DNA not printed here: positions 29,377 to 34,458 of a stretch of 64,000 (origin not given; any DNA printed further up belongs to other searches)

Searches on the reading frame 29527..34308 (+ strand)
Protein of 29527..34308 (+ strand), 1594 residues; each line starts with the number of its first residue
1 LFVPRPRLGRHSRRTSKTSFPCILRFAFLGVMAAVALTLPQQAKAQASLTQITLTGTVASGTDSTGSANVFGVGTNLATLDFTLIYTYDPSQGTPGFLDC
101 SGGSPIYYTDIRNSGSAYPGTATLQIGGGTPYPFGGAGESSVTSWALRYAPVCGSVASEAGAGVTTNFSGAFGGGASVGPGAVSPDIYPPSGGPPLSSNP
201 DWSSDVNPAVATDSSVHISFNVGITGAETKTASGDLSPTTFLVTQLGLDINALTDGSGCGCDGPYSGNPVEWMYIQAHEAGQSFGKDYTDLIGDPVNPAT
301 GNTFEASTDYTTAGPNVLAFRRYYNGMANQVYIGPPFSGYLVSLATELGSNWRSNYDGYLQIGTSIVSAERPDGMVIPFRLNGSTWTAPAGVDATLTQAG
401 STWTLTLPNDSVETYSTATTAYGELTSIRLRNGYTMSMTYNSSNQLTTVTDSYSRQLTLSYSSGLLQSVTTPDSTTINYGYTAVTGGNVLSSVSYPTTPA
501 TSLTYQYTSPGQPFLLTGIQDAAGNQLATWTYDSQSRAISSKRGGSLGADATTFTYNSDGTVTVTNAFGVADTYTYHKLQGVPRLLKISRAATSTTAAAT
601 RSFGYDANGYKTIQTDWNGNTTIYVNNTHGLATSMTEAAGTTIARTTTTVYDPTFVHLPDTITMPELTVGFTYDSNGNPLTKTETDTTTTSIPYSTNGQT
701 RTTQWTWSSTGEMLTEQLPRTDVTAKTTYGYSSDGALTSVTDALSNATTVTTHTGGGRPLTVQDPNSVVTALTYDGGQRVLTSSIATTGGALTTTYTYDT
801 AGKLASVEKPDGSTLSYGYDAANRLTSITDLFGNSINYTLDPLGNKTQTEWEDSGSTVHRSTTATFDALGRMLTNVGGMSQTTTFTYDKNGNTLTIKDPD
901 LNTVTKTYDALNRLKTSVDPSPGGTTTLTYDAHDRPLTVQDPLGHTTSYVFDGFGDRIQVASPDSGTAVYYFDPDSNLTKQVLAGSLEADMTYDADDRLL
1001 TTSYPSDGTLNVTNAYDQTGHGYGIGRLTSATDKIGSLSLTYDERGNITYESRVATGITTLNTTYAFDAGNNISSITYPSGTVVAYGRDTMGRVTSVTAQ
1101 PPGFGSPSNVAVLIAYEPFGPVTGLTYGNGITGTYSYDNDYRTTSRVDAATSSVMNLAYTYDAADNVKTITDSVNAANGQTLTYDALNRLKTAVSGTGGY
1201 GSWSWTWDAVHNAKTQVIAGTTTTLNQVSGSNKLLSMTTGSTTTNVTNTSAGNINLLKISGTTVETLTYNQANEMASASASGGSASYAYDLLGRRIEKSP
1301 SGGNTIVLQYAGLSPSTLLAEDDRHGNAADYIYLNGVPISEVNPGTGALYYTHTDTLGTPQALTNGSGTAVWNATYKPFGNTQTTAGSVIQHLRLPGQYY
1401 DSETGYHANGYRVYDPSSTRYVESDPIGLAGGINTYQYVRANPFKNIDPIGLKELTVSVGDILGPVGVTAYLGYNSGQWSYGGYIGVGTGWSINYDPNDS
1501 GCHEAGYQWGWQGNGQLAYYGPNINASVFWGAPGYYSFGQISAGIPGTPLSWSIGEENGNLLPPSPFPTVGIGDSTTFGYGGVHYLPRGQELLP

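Call 10: search_protein_families(library=pfam, proteins=[window:29527-34308:+], max_evalue=0.01)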
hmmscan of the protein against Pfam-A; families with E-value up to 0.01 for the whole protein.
window:29527-34308:+ (1594 aa): 3 families
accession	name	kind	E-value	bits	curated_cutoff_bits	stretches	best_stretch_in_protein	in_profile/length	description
PF05593.20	RHS_repeat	-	9.2e-44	147.5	22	8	798-831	1-34/38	RHS Repeat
PF20148.4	DUF6531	-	6.8e-12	46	24.1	1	293-379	1-74/74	Domain of unknown function (DUF6531)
PF03527.20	RHS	-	8.4e-11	42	27.9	1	1350-1382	2-34/38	RHS protein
